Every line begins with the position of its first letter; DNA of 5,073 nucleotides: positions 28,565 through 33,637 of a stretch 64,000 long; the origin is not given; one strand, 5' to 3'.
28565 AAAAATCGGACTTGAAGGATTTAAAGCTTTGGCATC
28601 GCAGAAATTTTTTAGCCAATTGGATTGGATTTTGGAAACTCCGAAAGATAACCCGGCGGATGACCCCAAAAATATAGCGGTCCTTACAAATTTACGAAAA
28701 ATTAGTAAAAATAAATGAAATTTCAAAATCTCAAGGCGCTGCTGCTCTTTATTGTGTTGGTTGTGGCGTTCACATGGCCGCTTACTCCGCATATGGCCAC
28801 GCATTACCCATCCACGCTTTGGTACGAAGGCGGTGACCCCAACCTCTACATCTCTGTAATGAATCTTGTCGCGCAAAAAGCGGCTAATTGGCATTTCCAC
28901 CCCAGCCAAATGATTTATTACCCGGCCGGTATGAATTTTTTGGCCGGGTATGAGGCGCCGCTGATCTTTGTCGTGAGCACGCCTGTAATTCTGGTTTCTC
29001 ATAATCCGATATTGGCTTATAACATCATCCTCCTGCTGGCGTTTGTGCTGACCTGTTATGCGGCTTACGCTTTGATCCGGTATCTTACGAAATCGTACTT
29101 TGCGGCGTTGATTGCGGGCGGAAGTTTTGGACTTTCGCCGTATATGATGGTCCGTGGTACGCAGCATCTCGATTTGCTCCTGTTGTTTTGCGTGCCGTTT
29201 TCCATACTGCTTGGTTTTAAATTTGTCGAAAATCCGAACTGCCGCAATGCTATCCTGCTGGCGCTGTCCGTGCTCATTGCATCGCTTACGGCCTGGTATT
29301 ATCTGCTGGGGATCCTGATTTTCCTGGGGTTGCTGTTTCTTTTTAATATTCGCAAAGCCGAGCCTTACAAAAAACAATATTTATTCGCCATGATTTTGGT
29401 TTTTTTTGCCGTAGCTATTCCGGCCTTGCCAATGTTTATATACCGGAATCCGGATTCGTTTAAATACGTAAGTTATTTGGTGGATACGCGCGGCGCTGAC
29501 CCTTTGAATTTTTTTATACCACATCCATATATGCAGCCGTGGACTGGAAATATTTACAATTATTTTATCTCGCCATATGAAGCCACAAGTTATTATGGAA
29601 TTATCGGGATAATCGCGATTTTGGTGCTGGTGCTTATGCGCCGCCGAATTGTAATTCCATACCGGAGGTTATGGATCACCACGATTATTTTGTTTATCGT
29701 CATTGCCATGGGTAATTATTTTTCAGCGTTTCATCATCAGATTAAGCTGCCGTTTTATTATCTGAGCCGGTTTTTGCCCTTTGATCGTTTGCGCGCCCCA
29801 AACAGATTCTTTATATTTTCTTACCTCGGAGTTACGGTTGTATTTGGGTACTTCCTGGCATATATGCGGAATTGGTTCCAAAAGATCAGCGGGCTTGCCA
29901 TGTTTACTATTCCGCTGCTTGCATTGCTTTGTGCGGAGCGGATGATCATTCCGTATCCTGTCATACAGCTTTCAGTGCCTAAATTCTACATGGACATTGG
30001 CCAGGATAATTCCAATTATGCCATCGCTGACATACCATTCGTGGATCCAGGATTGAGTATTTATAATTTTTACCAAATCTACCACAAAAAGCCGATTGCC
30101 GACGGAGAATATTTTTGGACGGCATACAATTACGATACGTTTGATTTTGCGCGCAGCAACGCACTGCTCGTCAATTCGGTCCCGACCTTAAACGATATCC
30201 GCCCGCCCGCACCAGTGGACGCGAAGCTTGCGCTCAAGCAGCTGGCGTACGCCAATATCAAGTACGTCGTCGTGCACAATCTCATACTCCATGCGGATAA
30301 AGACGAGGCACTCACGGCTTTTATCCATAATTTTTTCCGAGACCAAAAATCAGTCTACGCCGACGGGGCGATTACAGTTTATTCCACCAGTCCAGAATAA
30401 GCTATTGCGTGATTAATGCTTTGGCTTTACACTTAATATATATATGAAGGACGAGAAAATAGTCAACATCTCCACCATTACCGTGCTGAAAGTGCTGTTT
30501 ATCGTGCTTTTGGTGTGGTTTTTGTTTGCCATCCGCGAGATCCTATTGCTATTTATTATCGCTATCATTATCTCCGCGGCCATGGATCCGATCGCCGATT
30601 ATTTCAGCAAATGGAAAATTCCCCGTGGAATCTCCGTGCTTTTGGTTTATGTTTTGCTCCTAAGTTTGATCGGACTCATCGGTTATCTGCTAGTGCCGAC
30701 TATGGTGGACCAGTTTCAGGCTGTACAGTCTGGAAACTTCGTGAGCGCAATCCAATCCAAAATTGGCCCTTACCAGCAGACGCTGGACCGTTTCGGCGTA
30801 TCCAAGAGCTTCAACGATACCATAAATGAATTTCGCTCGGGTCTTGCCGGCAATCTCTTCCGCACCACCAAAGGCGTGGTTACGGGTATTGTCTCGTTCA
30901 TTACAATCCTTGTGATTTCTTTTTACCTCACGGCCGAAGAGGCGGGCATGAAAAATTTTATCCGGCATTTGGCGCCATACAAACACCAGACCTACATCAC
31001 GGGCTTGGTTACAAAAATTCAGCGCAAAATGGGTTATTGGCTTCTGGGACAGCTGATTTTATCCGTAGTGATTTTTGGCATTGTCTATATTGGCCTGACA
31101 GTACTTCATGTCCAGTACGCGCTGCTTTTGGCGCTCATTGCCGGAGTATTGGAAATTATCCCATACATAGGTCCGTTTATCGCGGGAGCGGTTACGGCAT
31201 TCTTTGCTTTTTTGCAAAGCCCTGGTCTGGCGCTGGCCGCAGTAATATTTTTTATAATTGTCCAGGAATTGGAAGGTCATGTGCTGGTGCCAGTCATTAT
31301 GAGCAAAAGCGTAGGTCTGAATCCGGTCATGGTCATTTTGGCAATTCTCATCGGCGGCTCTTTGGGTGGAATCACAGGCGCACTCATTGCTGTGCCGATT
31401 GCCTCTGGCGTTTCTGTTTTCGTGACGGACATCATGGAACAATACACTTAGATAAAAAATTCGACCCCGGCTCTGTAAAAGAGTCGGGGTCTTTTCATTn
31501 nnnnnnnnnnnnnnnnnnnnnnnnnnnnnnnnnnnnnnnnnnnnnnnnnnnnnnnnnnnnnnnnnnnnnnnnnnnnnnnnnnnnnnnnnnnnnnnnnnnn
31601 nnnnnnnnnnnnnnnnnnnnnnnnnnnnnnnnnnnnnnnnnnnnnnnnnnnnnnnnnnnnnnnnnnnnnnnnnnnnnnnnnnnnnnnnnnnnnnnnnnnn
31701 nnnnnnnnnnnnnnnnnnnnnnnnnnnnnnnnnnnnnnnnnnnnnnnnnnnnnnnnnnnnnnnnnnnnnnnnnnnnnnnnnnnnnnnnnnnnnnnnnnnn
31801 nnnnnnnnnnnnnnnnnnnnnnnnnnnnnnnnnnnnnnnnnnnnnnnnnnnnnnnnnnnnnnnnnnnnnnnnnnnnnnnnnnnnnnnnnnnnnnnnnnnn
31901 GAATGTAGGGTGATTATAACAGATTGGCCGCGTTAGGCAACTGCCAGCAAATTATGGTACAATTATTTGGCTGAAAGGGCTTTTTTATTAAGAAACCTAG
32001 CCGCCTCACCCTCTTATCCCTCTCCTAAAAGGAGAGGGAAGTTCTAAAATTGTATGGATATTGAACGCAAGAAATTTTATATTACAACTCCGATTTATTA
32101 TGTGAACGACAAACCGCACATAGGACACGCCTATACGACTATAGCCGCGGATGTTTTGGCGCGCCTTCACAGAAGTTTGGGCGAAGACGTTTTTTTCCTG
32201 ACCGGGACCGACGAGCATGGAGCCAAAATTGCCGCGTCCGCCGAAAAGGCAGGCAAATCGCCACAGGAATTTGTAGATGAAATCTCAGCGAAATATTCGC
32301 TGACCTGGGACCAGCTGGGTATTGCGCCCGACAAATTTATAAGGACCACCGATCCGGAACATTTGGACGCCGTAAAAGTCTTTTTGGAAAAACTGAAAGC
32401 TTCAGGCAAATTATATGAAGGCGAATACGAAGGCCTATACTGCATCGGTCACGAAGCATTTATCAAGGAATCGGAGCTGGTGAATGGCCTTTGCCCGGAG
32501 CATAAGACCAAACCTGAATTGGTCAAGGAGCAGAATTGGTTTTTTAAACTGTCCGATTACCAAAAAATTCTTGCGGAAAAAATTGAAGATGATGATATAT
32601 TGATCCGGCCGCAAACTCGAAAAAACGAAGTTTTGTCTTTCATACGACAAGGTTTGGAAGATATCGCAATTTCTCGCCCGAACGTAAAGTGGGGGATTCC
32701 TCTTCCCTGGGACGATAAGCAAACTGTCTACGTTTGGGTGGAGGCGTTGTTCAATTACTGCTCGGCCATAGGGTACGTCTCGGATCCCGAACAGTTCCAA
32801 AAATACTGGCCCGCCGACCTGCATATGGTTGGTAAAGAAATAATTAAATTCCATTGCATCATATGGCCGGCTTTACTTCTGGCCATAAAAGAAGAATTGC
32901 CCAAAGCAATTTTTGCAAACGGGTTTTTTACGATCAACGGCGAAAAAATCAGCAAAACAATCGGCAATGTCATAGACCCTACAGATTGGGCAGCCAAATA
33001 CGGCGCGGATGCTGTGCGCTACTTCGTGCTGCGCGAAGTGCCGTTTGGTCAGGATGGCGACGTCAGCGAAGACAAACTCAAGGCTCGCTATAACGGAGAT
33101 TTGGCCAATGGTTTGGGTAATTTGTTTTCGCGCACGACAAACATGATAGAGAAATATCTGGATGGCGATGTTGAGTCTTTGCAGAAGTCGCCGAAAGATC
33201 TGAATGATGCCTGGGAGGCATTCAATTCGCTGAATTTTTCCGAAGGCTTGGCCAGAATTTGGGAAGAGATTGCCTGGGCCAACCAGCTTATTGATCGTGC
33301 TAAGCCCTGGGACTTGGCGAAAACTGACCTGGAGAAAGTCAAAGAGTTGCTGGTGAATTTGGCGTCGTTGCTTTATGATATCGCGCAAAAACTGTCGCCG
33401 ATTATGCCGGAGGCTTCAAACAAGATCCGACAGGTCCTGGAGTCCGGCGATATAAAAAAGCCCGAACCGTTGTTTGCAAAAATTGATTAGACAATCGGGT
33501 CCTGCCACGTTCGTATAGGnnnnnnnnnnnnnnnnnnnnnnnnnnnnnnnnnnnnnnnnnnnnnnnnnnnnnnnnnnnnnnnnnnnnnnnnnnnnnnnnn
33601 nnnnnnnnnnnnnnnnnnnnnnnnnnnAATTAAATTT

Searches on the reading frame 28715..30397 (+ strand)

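Call 30: search_protein_families(library=pfam, proteins=[window:28715-30397:+], max_evalue=0.00001)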
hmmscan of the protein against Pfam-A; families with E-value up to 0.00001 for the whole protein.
window:28715-30397:+ (561 aa): 0 families

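Call 54: search_protein_families(library=pfam, proteins=[window:28715-30397:+], max_evalue=0.01)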
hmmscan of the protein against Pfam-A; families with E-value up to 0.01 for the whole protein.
window:28715-30397:+ (561 aa): 1 family
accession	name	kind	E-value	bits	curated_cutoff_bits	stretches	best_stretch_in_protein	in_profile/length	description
PF13231.12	PMT_2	-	0.00041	21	26.1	1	82-238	4-158/160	Dolichyl-phosphate-mannose-protein mannosyltransferase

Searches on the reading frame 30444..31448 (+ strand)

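Call 56: search_protein_families(library=pfam, proteins=[window:30444-31448:+], max_evalue=0.001)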
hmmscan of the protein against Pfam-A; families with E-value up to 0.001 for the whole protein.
window:30444-31448:+ (335 aa): 1 family
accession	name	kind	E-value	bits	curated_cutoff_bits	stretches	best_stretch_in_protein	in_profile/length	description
PF01594.21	AI-2E_transport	-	1.9e-61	208.5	34.3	1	17-329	5-325/327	AI-2E family transporter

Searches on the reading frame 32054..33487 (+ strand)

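Call 30: search_protein_families(library=pfam, proteins=[window:32054-33487:+], max_evalue=0.00001)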
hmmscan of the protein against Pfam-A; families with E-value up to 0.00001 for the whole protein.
window:32054-33487:+ (478 aa): 3 families
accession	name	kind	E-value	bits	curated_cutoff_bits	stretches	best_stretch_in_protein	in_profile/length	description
PF09334.17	tRNA-synt_1g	-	5.9e-106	354.9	20.1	2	151-361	173-390/391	tRNA synthetases class I (M)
PF00133.28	tRNA-synt_1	-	8.9e-33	114.1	22.7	2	4-221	21-248/414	tRNA synthetases class I (I, L, M and V)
PF01406.26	tRNA-synt_1e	-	3.4e-17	63.2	27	1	16-125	18-126/301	tRNA synthetases class I (C) catalytic domain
